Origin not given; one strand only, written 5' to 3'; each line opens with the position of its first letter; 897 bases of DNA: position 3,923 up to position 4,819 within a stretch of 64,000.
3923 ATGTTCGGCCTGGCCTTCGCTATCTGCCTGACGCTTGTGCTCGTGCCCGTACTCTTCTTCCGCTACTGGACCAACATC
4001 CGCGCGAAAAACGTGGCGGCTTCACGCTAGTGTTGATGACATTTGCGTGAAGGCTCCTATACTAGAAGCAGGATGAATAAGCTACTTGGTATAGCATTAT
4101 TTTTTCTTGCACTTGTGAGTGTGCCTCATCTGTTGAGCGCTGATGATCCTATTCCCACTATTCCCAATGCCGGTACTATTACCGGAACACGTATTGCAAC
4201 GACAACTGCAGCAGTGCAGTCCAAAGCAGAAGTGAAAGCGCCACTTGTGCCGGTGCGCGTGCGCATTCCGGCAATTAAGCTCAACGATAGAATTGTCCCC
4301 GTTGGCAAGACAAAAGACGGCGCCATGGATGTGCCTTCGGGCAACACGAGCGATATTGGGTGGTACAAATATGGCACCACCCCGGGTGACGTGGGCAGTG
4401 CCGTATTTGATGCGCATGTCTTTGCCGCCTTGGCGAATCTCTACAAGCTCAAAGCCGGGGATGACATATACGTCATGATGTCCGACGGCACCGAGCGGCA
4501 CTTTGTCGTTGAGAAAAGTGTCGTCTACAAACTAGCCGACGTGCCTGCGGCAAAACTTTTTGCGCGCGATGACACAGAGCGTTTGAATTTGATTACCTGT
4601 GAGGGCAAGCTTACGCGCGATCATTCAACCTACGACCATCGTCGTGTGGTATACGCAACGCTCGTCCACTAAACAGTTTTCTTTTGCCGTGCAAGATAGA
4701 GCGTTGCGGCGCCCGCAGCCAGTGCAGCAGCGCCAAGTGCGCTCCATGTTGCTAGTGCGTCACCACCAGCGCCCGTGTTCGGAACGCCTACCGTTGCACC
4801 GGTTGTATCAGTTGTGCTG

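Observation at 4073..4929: Sortase convergent with an 86-aa minimal substrate (signal peptide, Thr-run, VPNTG sorting signal)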

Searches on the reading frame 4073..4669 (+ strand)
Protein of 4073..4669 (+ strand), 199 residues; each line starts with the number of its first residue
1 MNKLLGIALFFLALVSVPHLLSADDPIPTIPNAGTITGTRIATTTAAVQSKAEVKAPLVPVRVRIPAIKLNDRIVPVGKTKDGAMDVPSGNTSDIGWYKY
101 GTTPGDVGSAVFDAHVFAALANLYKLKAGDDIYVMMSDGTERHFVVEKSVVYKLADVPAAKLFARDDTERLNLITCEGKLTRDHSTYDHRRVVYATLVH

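Call 3: search_protein_families(library=pfam, proteins=[window:4073-4669:+], max_evalue=0.01)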
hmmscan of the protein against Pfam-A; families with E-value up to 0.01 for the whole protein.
window:4073-4669:+ (199 aa): 1 family
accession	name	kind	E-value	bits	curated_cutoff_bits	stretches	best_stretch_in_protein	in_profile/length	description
PF04203.18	Sortase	-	1.3e-16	60.9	26.6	1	63-198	1-125/125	Sortase domain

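Call 4: search_protein_families(library=ncbifam, proteins=[window:4073-4669:+], max_evalue=1)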
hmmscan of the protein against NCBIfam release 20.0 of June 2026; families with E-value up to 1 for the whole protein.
window:4073-4669:+ (199 aa): 7 families
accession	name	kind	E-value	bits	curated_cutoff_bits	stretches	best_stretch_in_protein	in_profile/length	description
NF033748.1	class_F_sortase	subfamily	6.7e-31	107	166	1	57-197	8-154/155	class F sortase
NF033747.1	class_E_sortase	subfamily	9e-05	22.4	160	1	61-198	72-206/211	class E sortase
TIGR03784.1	marine_sortase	equivalog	0.0001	22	158.25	1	102-176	85-156/174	class GN sortase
NF058671.1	sortase_SrtD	exception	0.00021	21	140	1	94-176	90-168/187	class D sortase, LPxTATN-specific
TIGR01076.1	sortase_fam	subfamily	0.0011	18.7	39.35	1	105-193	39-123/136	sortase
NF033746.1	class_D_sortase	subfamily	0.0028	17.5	165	1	94-176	36-114/135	class D sortase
NF033745.1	class_C_sortase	subfamily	0.018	14.8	160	1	121-182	152-210/220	class C sortase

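Call 7: find_encoding_contigs(protein=window:4073-4669:+, flank=6000, max_places=6)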
Protein window:4073-4669:+ (199 aa): 2 contigs read that carry it; 2 places shown.
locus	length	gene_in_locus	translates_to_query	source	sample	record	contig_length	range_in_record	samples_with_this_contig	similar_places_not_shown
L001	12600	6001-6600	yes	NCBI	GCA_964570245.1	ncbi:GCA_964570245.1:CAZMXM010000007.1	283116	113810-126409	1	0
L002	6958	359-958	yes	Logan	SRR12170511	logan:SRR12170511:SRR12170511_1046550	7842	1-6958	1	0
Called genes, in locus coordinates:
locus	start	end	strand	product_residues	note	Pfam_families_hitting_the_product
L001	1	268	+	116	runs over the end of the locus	-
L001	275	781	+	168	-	PF03640:Lipoprotein_15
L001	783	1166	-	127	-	-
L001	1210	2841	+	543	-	-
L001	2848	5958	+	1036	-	PF00873:ACR_tran, PF02355:SecD_SecF_C (faint)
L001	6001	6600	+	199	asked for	PF04203:Sortase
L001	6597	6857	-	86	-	-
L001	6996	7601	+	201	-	PF00574:CLP_protease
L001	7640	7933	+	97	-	PF10685:KGG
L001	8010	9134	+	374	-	-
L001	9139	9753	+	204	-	PF02589:LUD_dom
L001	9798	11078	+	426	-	PF00270:DEAD, PF04851:ResIII (weak), PF00271:Helicase_C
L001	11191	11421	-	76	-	-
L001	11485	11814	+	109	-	PF03551:PadR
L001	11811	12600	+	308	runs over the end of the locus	PF04024:PspC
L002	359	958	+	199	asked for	PF04203:Sortase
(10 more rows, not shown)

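Call 19: search_solved_structures(query=window:4073-4669:+, max_evalue=0.01, show_alignments=2)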
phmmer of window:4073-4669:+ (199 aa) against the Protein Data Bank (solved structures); distinct sequences matched with E-value up to 0.01: 0.

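Call 21: search_solved_structures(query=A1, max_evalue=0.01)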
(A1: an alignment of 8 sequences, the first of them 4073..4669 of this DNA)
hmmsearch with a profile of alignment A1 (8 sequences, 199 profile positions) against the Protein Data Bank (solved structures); distinct sequences matched with E-value up to 0.01: 20.
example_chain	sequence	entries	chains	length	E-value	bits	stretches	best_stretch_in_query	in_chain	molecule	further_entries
8t28_A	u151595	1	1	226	4.8e-07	32.6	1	22-177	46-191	Class C sortase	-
4d70_A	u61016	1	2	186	1.7e-06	30.8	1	87-177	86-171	SORTASE FAMILY PROTEIN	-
24rr_A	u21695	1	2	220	9.7e-06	28.3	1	98-185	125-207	Ebp pilus assembly class C sortase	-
2xwg_A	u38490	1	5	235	1.6e-05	27.6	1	98-178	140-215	SORTASE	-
5go6_A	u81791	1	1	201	0.00014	24.5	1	89-198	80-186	Putative secreted protein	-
5utt_A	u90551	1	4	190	0.00018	24.2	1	89-197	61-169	Sortase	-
4g1j_A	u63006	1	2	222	0.0002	24.1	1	97-185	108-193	Sortase family protein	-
3rbi_A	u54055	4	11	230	0.00021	24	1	97-185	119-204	Sortase family protein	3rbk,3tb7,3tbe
7s54_A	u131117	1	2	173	0.00044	22.9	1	105-198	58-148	Class A sortase, sortase A chimera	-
5go5_A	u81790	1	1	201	0.0006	22.5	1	89-198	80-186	sortase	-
9iok_A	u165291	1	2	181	0.00062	22.4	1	96-197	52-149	Peptidase C60, sortase A and B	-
9m4u_B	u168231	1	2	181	0.00065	22.4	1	96-197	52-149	Peptidase C60, sortase A and B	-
5k9a_A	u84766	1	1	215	0.00068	22.3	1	99-184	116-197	Putative fimbrial associated sortase-like protein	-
6bwe_A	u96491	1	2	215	0.00069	22.3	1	99-184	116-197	Putative fimbrial associated sortase-like protein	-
9iv0_A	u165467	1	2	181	0.00078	22.1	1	96-197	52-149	Peptidase C60, sortase A and B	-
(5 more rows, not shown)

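Call 39: find_homologous_proteins(query=window:4073-4669:+, max_evalue=1e-20)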
Query window:4073-4669:+ (199 aa): 330 proteins with E <= 1e-20 among 633 candidates; the best 120 are listed.
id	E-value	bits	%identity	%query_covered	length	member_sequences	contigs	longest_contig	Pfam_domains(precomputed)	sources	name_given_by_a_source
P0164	3.2e-126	436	100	100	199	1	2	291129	PF04203.19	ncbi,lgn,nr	ncbi:MAG TPA: class F sortase [Candidatus Paceibacterota bacterium]|nr:class F sortase [Candidatus P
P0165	2.1e-71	258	62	100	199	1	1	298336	PF04203.19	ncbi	-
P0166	1.1e-59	219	68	79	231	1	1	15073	PF04203.19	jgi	jgi:LPXTG-site transpeptidase (sortase) family protein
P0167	5.0e-55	204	54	90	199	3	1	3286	PF04203.19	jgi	jgi:LPXTG-site transpeptidase (sortase) family protein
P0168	8.0e-55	203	51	98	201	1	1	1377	PF04203.19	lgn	-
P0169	5.6e-54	201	59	76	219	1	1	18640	PF04203.19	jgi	jgi:sortase (surface protein transpeptidase)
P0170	6.4e-54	201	52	96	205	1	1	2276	PF04203.19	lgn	-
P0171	7.9e-54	200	56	98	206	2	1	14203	PF04203.19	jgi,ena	-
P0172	4.6e-53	198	62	77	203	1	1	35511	PF04203.19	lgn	-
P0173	1.5e-52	196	62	75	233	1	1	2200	PF04203.19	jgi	jgi:sortase (surface protein transpeptidase)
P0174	2.8e-52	195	50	96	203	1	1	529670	PF04203.19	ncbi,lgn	-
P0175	3.4e-52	195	65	70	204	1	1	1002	PF04203.19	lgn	-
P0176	9.7e-52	193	51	97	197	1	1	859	PF04203.19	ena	-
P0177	1.5e-50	190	65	70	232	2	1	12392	PF04203.19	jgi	jgi:LPXTG-site transpeptidase (sortase) family protein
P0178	1.7e-50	189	53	97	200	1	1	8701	PF04203.19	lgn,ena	-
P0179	7.9e-50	187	53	98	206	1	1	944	PF04203.19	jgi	jgi:LPXTG-site transpeptidase (sortase) family protein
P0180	1.2e-49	187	49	96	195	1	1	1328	PF04203.19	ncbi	-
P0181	2.7e-49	185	61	70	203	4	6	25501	PF04203.19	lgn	-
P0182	3.8e-49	185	52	100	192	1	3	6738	PF04203.19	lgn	-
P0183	3.9e-49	185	59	73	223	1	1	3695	PF04203.19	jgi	jgi:hypothetical protein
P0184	6.0e-49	184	62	71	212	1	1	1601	PF04203.19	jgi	jgi:sortase (surface protein transpeptidase)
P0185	6.5e-49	184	59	80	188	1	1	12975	PF04203.19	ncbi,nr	ncbi:MAG: class F sortase [Patescibacteria group bacterium]|nr:class F sortase [Patescibacteria grou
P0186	1.7e-48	183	58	79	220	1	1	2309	PF04203.19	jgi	jgi:sortase A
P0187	1.8e-48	183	51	95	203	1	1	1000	PF04203.19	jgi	-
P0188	3.7e-48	182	58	75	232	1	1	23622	PF04203.19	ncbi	-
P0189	4.3e-48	182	52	85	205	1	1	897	PF04203.19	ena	-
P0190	5.3e-48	181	61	69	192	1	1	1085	PF04203.19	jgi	-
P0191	6.9e-48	181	47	97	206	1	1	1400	PF04203.19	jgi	jgi:LPXTG-site transpeptidase (sortase) family protein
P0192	1.1e-47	180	53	86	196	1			PF04203.19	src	-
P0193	1.4e-47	180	49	94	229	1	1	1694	PF04203.19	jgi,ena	-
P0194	1.5e-47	180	52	86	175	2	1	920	PF04203.19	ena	-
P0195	1.8e-47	179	61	70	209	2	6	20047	PF04203.19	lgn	-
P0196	2.2e-47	179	57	69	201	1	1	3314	PF04203.19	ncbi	-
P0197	2.6e-47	179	58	74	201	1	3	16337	PF04203.19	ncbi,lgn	-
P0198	2.6e-47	179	49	99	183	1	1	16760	PF04203.19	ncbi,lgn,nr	ncbi:MAG: class F sortase [Patescibacteria group bacterium]|nr:class F sortase [Patescibacteria grou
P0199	3.3e-47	179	61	70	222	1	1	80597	PF04203.19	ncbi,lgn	-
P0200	4.4e-47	178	52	86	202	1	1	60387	PF04203.19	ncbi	-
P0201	4.8e-47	178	58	78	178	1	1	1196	PF04203.19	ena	-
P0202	6.8e-47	178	56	75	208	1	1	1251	PF04203.19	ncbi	-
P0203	6.8e-47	178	48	85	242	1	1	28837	PF04203.19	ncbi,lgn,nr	ncbi:MAG: hypothetical protein JWO43_601 [Candidatus Adlerbacteria bacterium]|nr:hypothetical protei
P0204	1.3e-46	177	59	70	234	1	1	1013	PF04203.19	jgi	jgi:sortase (surface protein transpeptidase)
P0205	1.3e-46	177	49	94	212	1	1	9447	PF04203.19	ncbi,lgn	-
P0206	1.5e-46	176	49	95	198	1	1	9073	PF04203.19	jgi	jgi:sortase (surface protein transpeptidase)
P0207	2.3e-46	176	51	86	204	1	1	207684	PF04203.19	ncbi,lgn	-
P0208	2.3e-46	176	58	73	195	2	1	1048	PF04203.19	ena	-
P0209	2.7e-46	176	64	65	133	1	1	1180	PF04203.19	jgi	jgi:sortase (surface protein transpeptidase)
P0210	3.3e-46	175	58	76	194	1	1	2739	PF04203.19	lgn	-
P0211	3.8e-46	175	59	72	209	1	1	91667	PF04203.19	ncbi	-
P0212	5.4e-46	175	52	94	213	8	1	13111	PF04203.19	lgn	-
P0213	5.7e-46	175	58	72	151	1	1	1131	PF04203.19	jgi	jgi:LPXTG-site transpeptidase (sortase) family protein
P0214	6.7e-46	174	49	97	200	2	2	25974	PF04203.19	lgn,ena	-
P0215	7.9e-46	174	54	77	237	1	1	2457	PF04203.19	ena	-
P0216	9.6e-46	174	48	96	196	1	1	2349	PF04203.19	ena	-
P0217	2.0e-45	173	54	79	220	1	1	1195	PF04203.19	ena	-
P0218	2.0e-45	173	61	68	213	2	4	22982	PF04203.19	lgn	-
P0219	2.7e-45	172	60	70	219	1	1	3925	PF04203.19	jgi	jgi:sortase (surface protein transpeptidase)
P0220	3.1e-45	172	59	69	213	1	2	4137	PF04203.19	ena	-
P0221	3.2e-45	172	51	86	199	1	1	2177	PF04203.19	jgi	jgi:sortase A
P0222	3.4e-45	172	51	79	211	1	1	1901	PF04203.19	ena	-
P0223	3.6e-45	172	59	69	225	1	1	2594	PF04203.19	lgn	-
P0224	3.6e-45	172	48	91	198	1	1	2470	PF04203.19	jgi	jgi:sortase A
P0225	4.6e-45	172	46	96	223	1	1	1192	PF04203.19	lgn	-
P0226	4.6e-45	172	61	72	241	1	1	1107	PF04203.19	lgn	-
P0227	5.2e-45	171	60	70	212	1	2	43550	PF04203.19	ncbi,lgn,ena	-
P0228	5.9e-45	171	58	70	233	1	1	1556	PF04203.19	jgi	jgi:LPXTG-site transpeptidase (sortase) family protein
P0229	7.5e-45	171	50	86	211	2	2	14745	PF04203.19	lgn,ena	-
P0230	7.8e-45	171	48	87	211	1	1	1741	PF04203.19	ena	-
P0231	9.1e-45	171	59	70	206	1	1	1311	PF04203.19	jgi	jgi:sortase (surface protein transpeptidase)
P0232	9.1e-45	171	47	98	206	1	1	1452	PF04203.19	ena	-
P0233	1.2e-44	170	60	70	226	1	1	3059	PF04203.19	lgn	-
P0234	1.6e-44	170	54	78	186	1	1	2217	PF04203.19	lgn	-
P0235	1.7e-44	170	47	96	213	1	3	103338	PF04203.19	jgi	jgi:sortase (surface protein transpeptidase)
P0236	1.7e-44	170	47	91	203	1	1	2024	PF04203.19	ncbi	-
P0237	1.9e-44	170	46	94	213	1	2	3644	PF04203.19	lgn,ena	-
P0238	3.6e-44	169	56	72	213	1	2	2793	PF04203.19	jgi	jgi:sortase A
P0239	4.0e-44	169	59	70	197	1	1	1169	PF04203.19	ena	-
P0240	5.0e-44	168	50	85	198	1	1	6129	PF04203.19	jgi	jgi:sortase A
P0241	5.1e-44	168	57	71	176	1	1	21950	PF04203.19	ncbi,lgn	ncbi:MAG: class F sortase [Minisyncoccia bacterium]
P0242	6.3e-44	168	51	82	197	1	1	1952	PF04203.19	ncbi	-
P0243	7.8e-44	168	46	98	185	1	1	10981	PF04203.19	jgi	-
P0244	1.2e-43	167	51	83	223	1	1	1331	PF04203.19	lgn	-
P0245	1.5e-43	167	48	98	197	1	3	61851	PF04203.19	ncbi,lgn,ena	ncbi:MAG: class F sortase [Patescibacteria group bacterium]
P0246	1.6e-43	167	48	91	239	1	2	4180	PF04203.19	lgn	-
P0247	1.8e-43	166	45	100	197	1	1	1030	PF04203.19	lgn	-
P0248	1.8e-43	166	57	71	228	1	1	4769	PF04203.19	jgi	jgi:sortase A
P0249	1.9e-43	166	59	70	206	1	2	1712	PF04203.19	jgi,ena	jgi:sortase (surface protein transpeptidase)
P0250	2.0e-43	166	55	70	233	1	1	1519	PF04203.19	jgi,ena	-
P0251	2.2e-43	166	45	97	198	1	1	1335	PF04203.19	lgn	-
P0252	2.3e-43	166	51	85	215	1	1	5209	PF04203.19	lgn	-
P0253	2.5e-43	166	58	70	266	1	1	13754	PF04203.19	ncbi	-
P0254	2.5e-43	166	51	96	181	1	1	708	PF04203.19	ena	-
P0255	2.8e-43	166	45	99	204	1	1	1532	PF04203.19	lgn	-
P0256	3.2e-43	166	57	70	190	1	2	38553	PF04203.19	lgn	-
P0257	3.4e-43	166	65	58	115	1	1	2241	PF04203.19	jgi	jgi:sortase A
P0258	4.1e-43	165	55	72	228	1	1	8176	PF04203.19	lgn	-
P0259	4.8e-43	165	52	77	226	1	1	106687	PF04203.19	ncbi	-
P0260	4.9e-43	165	53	75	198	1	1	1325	PF04203.19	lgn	-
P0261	7.8e-43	164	47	99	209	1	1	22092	PF04203.19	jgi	jgi:sortase A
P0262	9.0e-43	164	53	77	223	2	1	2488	PF04203.19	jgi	jgi:sortase (surface protein transpeptidase)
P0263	1.1e-42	164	47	93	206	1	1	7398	PF04203.19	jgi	jgi:LPXTG-site transpeptidase (sortase) family protein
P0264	1.1e-42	164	59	70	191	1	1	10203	PF04203.19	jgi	jgi:sortase (surface protein transpeptidase)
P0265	1.2e-42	164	55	70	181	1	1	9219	PF04203.19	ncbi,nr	ncbi:MAG: peptidase sortase [Parcubacteria group bacterium]|nr:peptidase sortase [Parcubacteria grou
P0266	1.9e-42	163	47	97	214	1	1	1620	PF04203.19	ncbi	-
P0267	2.0e-42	163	53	72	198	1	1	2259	PF04203.19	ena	-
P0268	2.1e-42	163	48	86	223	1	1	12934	PF04203.19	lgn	-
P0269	2.9e-42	163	57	70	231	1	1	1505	PF04203.19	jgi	jgi:LPXTG-site transpeptidase (sortase) family protein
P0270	3.2e-42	162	46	98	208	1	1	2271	PF04203.19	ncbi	-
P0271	3.2e-42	162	48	85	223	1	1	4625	PF04203.19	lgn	-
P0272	3.6e-42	162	55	72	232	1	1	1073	PF04203.19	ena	-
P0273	3.6e-42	162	56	70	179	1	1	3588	PF04203.19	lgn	-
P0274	4.5e-42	162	47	86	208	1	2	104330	PF04203.19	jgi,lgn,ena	-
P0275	4.6e-42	162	58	70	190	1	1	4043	PF04203.19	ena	-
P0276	5.9e-42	162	49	85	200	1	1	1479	PF04203.19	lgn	-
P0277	6.0e-42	161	56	69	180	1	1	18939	PF04203.19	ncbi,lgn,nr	ncbi:MAG: class sortase [Parcubacteria group bacterium]|nr:class sortase [Parcubacteria group bacter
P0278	6.2e-42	161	56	70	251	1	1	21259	PF04203.19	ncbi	-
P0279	6.2e-42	161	57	72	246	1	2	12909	PF04203.19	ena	-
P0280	6.5e-42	161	54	69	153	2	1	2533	PF04203.19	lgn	-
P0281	7.1e-42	161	48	82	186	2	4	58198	PF04203.19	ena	-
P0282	7.3e-42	161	44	96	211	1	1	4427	PF04203.19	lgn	-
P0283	7.4e-42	161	51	78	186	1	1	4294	PF04203.19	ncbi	-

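Call 40: find_encoding_contigs(protein=P0165, flank=4000, max_places=1)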
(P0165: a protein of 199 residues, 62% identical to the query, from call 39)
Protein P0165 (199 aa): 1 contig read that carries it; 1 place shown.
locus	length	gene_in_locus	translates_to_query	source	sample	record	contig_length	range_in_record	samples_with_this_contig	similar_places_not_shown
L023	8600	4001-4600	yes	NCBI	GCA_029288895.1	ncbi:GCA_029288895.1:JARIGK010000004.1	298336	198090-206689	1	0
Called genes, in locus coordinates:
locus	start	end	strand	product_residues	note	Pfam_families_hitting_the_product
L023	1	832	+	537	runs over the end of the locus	-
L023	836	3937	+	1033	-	PF00873:ACR_tran, PF02355:SecD_SecF_C (faint)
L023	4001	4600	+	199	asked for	PF04203:Sortase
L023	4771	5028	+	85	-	-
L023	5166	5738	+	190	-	PF00574:CLP_protease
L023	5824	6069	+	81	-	-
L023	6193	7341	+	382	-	-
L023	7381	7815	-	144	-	-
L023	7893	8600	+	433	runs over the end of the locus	PF00270:DEAD, PF04851:ResIII, PF00271:Helicase_C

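Call 41: find_encoding_contigs(protein=P0166, flank=4000, max_places=1)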
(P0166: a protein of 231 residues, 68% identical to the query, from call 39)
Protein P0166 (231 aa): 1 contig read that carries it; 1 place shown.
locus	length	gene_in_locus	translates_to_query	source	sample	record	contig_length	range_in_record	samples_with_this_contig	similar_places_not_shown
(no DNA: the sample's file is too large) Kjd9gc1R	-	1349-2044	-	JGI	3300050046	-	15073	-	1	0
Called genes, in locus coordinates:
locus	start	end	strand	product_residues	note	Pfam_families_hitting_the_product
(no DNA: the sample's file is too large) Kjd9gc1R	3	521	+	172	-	?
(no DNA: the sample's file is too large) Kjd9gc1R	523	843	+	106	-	-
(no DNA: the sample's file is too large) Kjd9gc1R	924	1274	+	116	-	-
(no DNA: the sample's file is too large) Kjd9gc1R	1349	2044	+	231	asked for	PF04203:Sortase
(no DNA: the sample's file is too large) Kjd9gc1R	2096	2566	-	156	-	-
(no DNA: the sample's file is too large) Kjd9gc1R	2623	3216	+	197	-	PF00574:CLP_protease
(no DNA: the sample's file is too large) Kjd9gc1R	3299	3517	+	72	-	PF10685:KGG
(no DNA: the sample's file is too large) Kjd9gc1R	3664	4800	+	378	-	-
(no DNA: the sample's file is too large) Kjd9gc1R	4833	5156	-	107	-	-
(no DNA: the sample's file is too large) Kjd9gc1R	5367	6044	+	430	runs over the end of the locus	PF04851:ResIII (weak), PF00270:DEAD, PF00271:Helicase_C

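Call 42: find_encoding_contigs(protein=P0172, flank=4000, max_places=1)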
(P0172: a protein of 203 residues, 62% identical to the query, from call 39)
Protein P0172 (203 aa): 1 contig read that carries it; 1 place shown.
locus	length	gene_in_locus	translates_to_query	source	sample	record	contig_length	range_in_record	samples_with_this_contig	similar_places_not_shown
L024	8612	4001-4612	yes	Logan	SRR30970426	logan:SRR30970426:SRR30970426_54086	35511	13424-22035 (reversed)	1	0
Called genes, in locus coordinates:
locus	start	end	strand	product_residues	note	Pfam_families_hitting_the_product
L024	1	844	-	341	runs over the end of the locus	PF13439:Glyco_transf_4, PF13579:Glyco_trans_4_4, PF00534:Glycos_transf_1, PF13692:Glyco_trans_1_4, PF13524:Glyco_trans_1_2 (weak)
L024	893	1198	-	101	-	PF09650:PHA_gran_rgn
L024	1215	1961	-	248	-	PF00588:SpoU_methylase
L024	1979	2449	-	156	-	-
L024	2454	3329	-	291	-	PF17773:UPF0176_N, PF00581:Rhodanese, PF12368:Rhodanese_C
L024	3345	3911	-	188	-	PF03193:RsgA_GTPase (faint), PF02421:FeoB_N, PF01926:MMR_HSR1, PF00009:GTP_EFTU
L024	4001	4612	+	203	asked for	PF04203:Sortase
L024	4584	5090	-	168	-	-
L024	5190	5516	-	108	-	-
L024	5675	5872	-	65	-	PF00313:CSD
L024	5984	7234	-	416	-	PF00890:FAD_binding_2, PF01262:AlaDh_PNT_C (weak), PF01266:DAO (weak), PF03486:HI0933_like, PF07992:Pyr_redox_2, PF12831:FAD_oxidored, PF13450:NAD_binding_8 (weak), PF22780:HI0933_like_1st, +4 more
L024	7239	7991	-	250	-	PF13489:Methyltransf_23, PF01209:Ubie_methyltran, PF13847:Methyltransf_31, PF08241:Methyltransf_11, PF08242:Methyltransf_12, PF13649:Methyltransf_25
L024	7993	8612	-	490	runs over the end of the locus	PF03193:RsgA_GTPase (faint), PF20720:nSTAND3 (faint), PF00005:ABC_tran, PF01078:Mg_chelatase (faint), PF01926:MMR_HSR1 (faint), PF02463:SMC_N (faint), PF12775:AAA_7 (faint), PF00005:ABC_tran, +4 more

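Call 60: predict_structure(alignment_id=A4)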
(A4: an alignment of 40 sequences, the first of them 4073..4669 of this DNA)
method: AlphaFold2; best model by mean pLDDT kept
length: 199 residues; sequences in the alignment: 40
mean_pLDDT: 86.4   pTM: 0.70
mean pLDDT of the five models: 86.4, 85.9, 85.8, 85.4, 84.3
residues with pLDDT >= 90: 124; 70-90: 38; 50-70: 34; < 50: 3
segments of 3 or more residues with pLDDT < 50: 1-3
pLDDT, mean of each block of 10 residues (from residue 1): 53 63 70 69 66 84 98 96 89 94 96 84 96 98 98 96 95 95 93 97
secondary structure, 60 per line:
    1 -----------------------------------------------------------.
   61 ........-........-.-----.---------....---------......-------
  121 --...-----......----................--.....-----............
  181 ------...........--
elements in order: E60-65 E70-77 E95-98 E108-113 E131-136 E141-153 H159-163 E169-180 E187-197
